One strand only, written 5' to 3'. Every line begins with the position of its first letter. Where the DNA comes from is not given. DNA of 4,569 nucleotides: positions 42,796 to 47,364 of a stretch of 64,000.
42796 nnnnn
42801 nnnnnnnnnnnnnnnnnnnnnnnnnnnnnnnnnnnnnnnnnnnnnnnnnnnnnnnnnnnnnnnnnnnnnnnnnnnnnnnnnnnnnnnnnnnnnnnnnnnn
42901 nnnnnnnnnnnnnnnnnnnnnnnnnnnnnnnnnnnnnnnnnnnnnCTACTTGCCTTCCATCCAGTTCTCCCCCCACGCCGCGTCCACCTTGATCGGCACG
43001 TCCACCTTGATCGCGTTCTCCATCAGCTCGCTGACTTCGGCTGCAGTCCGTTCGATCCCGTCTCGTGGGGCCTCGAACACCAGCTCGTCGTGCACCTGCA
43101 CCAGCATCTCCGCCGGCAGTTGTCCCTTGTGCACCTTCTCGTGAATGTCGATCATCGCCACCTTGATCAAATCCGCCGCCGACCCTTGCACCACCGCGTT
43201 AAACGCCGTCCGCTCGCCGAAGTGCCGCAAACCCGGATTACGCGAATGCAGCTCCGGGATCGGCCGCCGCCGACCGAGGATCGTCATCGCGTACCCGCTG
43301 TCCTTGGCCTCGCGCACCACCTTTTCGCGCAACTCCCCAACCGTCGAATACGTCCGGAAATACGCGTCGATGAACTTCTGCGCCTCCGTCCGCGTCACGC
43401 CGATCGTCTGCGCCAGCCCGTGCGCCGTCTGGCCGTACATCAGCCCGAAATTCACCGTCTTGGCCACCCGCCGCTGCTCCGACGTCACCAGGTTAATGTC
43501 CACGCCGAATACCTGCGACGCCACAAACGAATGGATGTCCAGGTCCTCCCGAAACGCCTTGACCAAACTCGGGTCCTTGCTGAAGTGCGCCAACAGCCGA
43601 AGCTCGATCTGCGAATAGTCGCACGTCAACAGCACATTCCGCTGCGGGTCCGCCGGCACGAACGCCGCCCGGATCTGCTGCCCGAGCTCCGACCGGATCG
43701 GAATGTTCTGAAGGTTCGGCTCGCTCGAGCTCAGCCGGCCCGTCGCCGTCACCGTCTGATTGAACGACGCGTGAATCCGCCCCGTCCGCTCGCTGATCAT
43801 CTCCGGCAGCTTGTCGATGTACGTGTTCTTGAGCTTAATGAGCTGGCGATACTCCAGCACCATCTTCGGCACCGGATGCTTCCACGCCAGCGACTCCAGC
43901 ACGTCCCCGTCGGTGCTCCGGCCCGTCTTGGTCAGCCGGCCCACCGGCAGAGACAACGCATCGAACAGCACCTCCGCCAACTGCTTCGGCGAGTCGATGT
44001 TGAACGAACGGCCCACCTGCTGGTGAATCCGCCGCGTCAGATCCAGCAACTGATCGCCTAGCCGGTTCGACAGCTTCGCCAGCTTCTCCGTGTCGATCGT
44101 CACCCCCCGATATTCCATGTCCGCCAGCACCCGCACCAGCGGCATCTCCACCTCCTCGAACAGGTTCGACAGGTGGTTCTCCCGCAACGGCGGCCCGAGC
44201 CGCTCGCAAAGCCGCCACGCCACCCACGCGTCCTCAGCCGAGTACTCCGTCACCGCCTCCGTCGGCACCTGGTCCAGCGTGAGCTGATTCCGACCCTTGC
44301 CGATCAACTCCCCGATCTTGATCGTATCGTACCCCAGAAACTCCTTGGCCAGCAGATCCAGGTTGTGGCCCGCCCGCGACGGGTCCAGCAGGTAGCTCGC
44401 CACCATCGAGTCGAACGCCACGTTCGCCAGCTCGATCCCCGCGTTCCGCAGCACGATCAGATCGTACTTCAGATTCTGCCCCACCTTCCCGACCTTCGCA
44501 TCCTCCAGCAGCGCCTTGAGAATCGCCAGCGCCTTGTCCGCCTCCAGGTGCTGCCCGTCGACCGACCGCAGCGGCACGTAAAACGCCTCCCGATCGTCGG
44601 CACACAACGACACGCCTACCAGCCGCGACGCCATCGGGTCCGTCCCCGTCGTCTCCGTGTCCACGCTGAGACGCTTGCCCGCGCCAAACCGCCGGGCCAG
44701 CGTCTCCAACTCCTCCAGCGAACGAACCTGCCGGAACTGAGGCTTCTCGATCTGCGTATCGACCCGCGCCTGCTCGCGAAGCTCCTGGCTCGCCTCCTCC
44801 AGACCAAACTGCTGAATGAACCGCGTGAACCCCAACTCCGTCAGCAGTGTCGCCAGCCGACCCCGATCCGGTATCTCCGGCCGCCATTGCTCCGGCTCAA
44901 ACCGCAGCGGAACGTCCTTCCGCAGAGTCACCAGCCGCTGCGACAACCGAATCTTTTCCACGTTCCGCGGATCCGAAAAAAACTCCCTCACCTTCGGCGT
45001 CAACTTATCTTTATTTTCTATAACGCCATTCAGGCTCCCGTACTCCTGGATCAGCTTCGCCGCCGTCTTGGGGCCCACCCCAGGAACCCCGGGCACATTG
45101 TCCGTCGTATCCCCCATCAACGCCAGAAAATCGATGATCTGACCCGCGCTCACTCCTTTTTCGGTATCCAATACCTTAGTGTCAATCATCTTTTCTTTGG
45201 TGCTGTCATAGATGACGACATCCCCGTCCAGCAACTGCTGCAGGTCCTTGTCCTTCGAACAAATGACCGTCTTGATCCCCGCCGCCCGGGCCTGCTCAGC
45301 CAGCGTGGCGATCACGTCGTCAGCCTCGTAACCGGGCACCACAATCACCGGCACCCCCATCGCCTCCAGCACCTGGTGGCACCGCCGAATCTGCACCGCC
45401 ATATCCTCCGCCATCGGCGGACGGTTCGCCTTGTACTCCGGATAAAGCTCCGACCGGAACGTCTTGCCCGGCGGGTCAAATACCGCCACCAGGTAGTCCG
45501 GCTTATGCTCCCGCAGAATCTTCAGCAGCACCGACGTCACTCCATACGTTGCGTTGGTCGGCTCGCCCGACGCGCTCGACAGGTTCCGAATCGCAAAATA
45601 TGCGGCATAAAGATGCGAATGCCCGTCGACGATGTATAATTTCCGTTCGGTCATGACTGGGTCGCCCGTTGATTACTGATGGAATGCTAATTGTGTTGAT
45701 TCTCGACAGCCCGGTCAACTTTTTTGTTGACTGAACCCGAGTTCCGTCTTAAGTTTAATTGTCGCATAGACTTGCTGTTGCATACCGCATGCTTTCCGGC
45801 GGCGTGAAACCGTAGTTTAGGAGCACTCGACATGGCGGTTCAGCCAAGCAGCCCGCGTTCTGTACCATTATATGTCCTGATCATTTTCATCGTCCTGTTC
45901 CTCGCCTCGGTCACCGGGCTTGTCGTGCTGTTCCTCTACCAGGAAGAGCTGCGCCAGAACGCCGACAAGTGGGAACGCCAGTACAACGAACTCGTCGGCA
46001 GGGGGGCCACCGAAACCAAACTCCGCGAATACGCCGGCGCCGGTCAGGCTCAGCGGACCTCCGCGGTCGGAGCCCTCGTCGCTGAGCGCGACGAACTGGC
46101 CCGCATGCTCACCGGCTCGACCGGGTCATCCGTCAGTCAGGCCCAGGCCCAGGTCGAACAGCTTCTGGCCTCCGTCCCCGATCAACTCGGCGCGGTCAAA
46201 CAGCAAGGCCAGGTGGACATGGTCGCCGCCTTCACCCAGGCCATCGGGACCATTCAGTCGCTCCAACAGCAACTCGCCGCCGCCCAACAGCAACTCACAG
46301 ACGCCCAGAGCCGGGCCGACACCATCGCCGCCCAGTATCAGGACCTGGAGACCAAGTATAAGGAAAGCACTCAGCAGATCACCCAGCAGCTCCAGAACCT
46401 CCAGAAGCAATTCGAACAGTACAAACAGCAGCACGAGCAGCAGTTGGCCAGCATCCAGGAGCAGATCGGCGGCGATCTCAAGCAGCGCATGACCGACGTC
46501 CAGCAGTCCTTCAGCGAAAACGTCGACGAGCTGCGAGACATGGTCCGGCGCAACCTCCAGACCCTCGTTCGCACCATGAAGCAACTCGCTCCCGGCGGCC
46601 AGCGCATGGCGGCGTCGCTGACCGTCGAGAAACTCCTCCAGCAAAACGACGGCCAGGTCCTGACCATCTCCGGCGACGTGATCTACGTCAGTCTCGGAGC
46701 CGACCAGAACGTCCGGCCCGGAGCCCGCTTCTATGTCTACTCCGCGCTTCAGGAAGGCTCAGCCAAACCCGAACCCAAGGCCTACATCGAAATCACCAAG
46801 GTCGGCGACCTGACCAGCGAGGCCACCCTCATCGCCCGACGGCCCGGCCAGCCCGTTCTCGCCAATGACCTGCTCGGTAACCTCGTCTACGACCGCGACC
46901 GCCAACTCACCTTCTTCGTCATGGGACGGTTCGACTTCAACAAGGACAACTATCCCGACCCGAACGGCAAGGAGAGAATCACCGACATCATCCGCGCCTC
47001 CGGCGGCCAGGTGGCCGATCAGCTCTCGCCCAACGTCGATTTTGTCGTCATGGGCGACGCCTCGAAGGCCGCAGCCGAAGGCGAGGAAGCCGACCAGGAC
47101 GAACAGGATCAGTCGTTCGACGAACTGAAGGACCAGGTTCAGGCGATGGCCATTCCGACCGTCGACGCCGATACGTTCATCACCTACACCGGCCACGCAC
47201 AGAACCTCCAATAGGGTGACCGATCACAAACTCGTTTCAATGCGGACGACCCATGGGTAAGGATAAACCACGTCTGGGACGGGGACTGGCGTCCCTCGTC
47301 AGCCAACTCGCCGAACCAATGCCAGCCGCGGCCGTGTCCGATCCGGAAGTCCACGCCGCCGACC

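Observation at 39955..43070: A diverged duplicate of the polA 3' end brackets a lipoprotein gene and an AT-richer spacer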

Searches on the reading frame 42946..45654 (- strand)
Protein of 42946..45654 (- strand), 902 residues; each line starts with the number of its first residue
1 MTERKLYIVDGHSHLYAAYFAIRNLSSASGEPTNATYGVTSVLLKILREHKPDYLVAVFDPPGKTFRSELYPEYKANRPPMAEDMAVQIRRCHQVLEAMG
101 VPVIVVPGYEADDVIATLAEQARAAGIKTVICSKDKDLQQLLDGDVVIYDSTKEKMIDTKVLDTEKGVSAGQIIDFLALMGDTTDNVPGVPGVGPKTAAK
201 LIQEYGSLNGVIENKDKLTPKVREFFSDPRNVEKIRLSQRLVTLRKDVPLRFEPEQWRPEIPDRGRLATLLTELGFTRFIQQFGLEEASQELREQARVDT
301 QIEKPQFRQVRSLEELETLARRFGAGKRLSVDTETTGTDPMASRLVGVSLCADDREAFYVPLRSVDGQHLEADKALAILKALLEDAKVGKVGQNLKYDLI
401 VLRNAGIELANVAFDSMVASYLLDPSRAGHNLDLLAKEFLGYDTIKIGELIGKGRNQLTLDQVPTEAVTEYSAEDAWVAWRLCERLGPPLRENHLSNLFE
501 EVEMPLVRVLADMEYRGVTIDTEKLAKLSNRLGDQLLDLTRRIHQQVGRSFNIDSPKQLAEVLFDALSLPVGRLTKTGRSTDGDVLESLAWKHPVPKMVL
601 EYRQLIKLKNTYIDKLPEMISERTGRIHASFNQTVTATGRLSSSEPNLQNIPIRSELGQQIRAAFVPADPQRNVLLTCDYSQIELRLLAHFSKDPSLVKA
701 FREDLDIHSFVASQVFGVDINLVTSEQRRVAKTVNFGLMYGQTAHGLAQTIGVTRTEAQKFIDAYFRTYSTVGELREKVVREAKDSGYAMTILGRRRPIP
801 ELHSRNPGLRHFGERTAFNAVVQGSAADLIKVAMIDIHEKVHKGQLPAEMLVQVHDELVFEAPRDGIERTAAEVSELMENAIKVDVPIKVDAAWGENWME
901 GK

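Call 10: search_protein_families(library=pfam, proteins=[window:42946-45654:-], max_evalue=0.01)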
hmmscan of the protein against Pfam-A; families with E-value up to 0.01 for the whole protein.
window:42946-45654:- (902 aa): 6 families
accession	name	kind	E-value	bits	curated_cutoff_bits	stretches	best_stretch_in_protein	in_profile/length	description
PF00476.26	DNA_pol_A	-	2.2e-153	511.2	34.3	1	523-900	2-381/381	DNA polymerase family A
PF02739.22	5_3_exonuc_N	-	1.3e-53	181.5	34.3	1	5-160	1-157/164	5'-3' exonuclease, N-terminal resolvase-like domain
PF01612.26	DNA_pol_A_exo1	-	4.1e-31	108.6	23.6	1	309-488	3-170/173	3'-5' exonuclease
PF01367.25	5_3_exonuc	-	9.3e-30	103.4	40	1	169-263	2-95/97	5'-3' exonuclease, C-terminal SAM fold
PF22619.2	DNA_polI_exo1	-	1.6e-12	47.9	27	1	336-456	6-117/140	DNA polymerase I, ribonuclease H-like domain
PF10391.15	DNA_pol_lambd_f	-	0.00079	19.6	29.8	0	189-221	5-39/51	Fingers domain of DNA polymerase lambda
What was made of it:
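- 42946..45654 (-): polA (DNA polymerase I, 902 aa), intact. Pfam DNA_pol_A, E 2e-153, plus both exonuclease domains (call 10).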

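Call 11: find_related_loci(query=window:42946-45654:-, collection=genome_contigs, flank=10000)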
Query window:42946-45654:- (902 aa) in genome_contigs; peptide patterns used: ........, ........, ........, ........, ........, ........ (x = any residue, [..] = any of these).
49 stretches matched a pattern; 12 encode a relative of the query (tblastn E <= 1e-3); 12 distinct loci.
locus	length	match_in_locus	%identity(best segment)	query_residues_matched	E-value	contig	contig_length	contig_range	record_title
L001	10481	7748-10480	59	4-902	0e+0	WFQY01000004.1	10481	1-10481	MAG: Phycisphaerae bacterium isolate S014_18 k151_102130, whole genome shotgun sequence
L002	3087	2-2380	60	112-902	0e+0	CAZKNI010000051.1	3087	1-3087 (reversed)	MAG TPA_asm: uncultured Phycisphaerae bacterium isolate binchicken_co219_358 genome assembly, contig: k141_564950, whole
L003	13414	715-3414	63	4-902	0e+0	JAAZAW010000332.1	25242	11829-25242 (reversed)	MAG: Phycisphaerae bacterium isolate AS06rmzACSIP_467 585557_AS06, whole genome shotgun sequence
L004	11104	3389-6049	43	4-901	0e+0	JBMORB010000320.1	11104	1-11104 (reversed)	MAG: Thermodesulfobacteriota bacterium isolate Betzabe_MAG169 MAG169_320, whole genome shotgun sequence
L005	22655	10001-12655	43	6-901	0e+0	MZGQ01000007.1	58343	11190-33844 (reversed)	MAG: Desulfococcus sp. 4484_241 ex4484_241_scaffold_427, whole genome shotgun sequence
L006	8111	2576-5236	43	4-901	0e+0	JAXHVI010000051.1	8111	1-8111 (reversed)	MAG: Thermodesulfobacteriota bacterium isolate MAG73_tar_biofilm MAG73_51, whole genome shotgun sequence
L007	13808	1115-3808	44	1-900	0e+0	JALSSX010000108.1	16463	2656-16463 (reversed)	MAG: Sedimenticola sp. isolate 356-308_metabat2_scaf2bin.074 356-308_scaffold_2085_c1, whole genome shotgun sequence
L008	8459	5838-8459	45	6-890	0e+0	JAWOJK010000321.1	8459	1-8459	MAG: Desulfobacterales bacterium isolate CWP6-2.bin.52 k191_505542, whole genome shotgun sequence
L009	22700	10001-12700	44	1-901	0e+0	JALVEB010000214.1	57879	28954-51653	MAG: Sedimenticola sp. isolate 134-614_metabat2_scaf2bin.082 134-614_scaffold_78_c1, whole genome shotgun sequence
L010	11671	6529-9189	45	4-901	0e+0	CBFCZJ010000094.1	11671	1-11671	MAG TPA_asm: uncultured Desulfobacterales bacterium isolate SRR6194934_metabat2_34 genome assembly, contig: ERZ781394.19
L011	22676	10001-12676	43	5-898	0e+0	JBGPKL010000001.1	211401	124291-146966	MAG: Sulfurifustaceae bacterium isolate OBJ_0618_7090110_287 k141_9150564_length_211401_cov_42.9396, whole genome shotgu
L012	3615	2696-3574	43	3-296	1e-69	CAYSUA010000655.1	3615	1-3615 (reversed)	MAG TPA_asm: uncultured Desulfobacteraceae bacterium isolate SRP200020_co7_102 genome assembly, contig: NODE_17115_lengt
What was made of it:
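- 42946..45654 (-): It is 59-63% identical to Phycisphaerae PolA (call 11).
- Tried and rejected: The genome scan with PolA found only relatives with 59-63% identity (call 11).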

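Call 62: find_encoding_contigs(protein=window:42946-45654:-, flank=5000, max_places=10)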
Protein window:42946-45654:- (902 aa): 15 contigs read that carry it; 5 places shown.
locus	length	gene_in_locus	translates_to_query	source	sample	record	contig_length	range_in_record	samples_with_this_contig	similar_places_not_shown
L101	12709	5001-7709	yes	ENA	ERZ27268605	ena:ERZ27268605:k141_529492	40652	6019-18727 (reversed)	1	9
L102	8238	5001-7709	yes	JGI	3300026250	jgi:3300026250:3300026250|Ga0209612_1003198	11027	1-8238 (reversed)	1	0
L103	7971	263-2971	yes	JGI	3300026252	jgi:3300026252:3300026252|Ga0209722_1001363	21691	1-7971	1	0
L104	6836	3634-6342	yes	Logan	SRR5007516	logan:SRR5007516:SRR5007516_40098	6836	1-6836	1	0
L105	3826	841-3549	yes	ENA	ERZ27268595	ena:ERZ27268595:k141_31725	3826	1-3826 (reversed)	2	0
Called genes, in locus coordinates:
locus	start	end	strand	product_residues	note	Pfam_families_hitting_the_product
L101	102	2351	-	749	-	PF14498:Glyco_hyd_65N_2, PF18961:DUF5703_N (faint), PF22124:Glyco_hydro_95_cat, PF21307:Glyco_hydro_95_C (weak)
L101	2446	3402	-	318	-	PF02195:ParB_N, PF17762:HTH_ParB, PF23552:ParB_C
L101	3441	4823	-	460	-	-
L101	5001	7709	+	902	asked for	PF02739:5_3_exonuc_N, PF01367:5_3_exonuc, PF01612:DNA_pol_A_exo1, PF22619:DNA_polI_exo1, PF00476:DNA_pol_A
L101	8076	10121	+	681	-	-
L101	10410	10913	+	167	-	-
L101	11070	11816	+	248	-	-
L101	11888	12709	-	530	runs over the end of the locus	PF01467:CTP_transf_like, PF00294:PfkB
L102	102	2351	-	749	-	PF14498:Glyco_hyd_65N_2, PF18961:DUF5703_N (faint), PF22124:Glyco_hydro_95_cat, PF21307:Glyco_hydro_95_C (weak)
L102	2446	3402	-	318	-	PF02195:ParB_N, PF17762:HTH_ParB, PF23552:ParB_C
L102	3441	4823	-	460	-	-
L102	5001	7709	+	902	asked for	PF02739:5_3_exonuc_N, PF01367:5_3_exonuc, PF01612:DNA_pol_A_exo1, PF22619:DNA_polI_exo1, PF00476:DNA_pol_A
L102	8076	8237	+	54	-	?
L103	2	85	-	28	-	?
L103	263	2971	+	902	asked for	PF02739:5_3_exonuc_N, PF01367:5_3_exonuc, PF01612:DNA_pol_A_exo1, PF22619:DNA_polI_exo1, PF00476:DNA_pol_A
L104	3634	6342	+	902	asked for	PF02739:5_3_exonuc_N, PF01367:5_3_exonuc, PF01612:DNA_pol_A_exo1, PF22619:DNA_polI_exo1, PF00476:DNA_pol_A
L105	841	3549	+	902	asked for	PF02739:5_3_exonuc_N, PF01367:5_3_exonuc, PF01612:DNA_pol_A_exo1, PF22619:DNA_polI_exo1, PF00476:DNA_pol_A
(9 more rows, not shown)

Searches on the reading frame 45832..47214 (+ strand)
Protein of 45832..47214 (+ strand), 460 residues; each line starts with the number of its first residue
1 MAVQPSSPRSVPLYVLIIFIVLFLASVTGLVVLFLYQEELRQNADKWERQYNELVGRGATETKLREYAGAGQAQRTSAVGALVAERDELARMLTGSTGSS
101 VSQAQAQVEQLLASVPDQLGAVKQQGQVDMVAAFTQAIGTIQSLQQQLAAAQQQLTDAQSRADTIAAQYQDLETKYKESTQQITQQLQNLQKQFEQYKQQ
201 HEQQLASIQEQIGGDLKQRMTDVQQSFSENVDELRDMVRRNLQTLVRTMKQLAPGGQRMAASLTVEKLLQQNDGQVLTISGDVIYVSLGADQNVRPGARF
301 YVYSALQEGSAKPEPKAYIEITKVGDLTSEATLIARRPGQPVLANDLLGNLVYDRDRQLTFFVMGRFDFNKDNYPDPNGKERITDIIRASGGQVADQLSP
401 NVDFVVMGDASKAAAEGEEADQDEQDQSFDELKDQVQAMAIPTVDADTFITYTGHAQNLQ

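Call 10: search_protein_families(library=pfam, proteins=[window:45832-47214:+], max_evalue=0.01)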
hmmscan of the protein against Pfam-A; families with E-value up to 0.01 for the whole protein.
window:45832-47214:+ (460 aa): 7 families
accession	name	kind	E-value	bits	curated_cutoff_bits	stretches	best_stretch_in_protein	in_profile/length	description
PF01442.23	Apolipoprotein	-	3.1e-05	24.2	90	1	140-253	12-123/190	Apolipoprotein A1/A4/E domain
PF00533.33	BRCT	-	0.00099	19.7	21.3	1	359-419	9-52/78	BRCA1 C Terminus (BRCT) domain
PF11559.13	ADIP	-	0.001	19.6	34.3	1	139-212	73-149/151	Afadin- and alpha -actinin-Binding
PF16589.12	BRCT_2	-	0.0041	17.8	27.3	0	373-414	16-53/86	BRCT domain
PF06810.17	Phage_scaffold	-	0.0047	17.4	35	1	125-194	27-97/170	Phage capsid assembly scaffolding protein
PF06785.16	UPF0242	-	0.0069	16.9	33.5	0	132-233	81-172/194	Uncharacterised protein family (UPF0242) N-terminus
PF11932.13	DUF3450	-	0.007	16.1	32.6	1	139-243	16-118/241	Protein of unknown function (DUF3450)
